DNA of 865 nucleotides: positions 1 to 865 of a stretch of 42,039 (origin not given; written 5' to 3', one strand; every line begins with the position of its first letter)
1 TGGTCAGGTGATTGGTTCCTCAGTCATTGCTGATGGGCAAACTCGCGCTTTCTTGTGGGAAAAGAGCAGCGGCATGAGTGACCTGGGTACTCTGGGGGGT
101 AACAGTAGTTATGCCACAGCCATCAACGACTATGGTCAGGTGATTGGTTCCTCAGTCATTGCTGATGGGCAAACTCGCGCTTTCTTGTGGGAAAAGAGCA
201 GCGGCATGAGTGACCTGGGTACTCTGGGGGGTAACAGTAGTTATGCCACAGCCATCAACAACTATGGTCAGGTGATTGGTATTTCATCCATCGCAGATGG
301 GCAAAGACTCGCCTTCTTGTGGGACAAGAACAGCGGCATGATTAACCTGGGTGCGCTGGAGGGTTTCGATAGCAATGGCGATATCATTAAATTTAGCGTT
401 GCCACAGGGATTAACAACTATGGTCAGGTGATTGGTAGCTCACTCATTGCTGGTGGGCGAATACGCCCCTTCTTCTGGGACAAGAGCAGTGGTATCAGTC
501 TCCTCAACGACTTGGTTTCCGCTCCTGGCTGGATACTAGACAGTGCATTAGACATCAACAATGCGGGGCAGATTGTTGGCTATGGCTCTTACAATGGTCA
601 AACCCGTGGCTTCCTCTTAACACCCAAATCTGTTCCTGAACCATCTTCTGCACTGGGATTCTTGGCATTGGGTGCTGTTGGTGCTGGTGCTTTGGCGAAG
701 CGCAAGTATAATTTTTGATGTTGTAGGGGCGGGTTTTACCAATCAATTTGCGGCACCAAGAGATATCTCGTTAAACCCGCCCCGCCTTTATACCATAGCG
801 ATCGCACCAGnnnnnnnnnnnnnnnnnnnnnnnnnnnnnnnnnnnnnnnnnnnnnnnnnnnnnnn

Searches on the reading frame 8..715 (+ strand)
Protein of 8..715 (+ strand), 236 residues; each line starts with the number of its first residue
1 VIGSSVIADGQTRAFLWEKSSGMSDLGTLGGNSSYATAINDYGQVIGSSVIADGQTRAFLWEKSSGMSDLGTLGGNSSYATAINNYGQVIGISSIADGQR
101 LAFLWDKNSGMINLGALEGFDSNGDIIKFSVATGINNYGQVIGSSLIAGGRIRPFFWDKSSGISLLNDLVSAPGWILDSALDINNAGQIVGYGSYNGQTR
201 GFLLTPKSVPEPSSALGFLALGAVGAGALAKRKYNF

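Call 7: search_protein_families(library=pfam, proteins=[window:8-715:+])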
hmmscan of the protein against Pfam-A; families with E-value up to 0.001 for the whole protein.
window:8-715:+ (236 aa): 2 families
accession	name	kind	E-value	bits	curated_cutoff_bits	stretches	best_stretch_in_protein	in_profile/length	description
PF11949.14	DUF3466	-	7e-08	31.9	25.1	0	33-109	383-471/609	Protein of unknown function (DUF3466)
PF07589.16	PEP-CTERM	-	0.00011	22.6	20.7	1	208-232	1-23/24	PEP-CTERM motif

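Call 36: search_protein_families(library=padloc, alignment_id=A1, max_evalue=0.01)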
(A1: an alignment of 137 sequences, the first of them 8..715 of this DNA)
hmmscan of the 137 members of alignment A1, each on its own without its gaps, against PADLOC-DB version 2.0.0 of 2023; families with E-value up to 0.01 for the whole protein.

A. member 1, window:8-715:+ (236 aa): 0 families

B. families by the number of members that match (of 137 scanned): 27 families (the first 25 are shown)
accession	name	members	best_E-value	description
PDLC00405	SduA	3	4.7e-05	DUF4263 domain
PDLC04647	PDC-M43B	2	2.3e-05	-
PDLC04834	PDC-S03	1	9.8e-27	-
PDLC04832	PDC-S03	1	1.7e-26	-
PDLC02367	PycC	1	6.4e-22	-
PDLC00734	PycC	1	1.8e-19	Pycsar cyclase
PDLC04833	PDC-S03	1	1.7e-17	-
PDLC00766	PycC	1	1.7e-15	Pycsar cyclase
PDLC02960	RT-Protease_XI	1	1.6e-13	single gene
PDLC02959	RT-Protease_XI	1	2.7e-13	single gene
PDLC03855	LmuA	1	7.5e-12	-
PDLC01086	C3a186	1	4.4e-11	"C-3?,4? desaturase"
PDLC02370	PycC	1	6.1e-10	-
PDLC02369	PycC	1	5.3e-09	-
PDLC04133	mad1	1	6.2e-09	mads_1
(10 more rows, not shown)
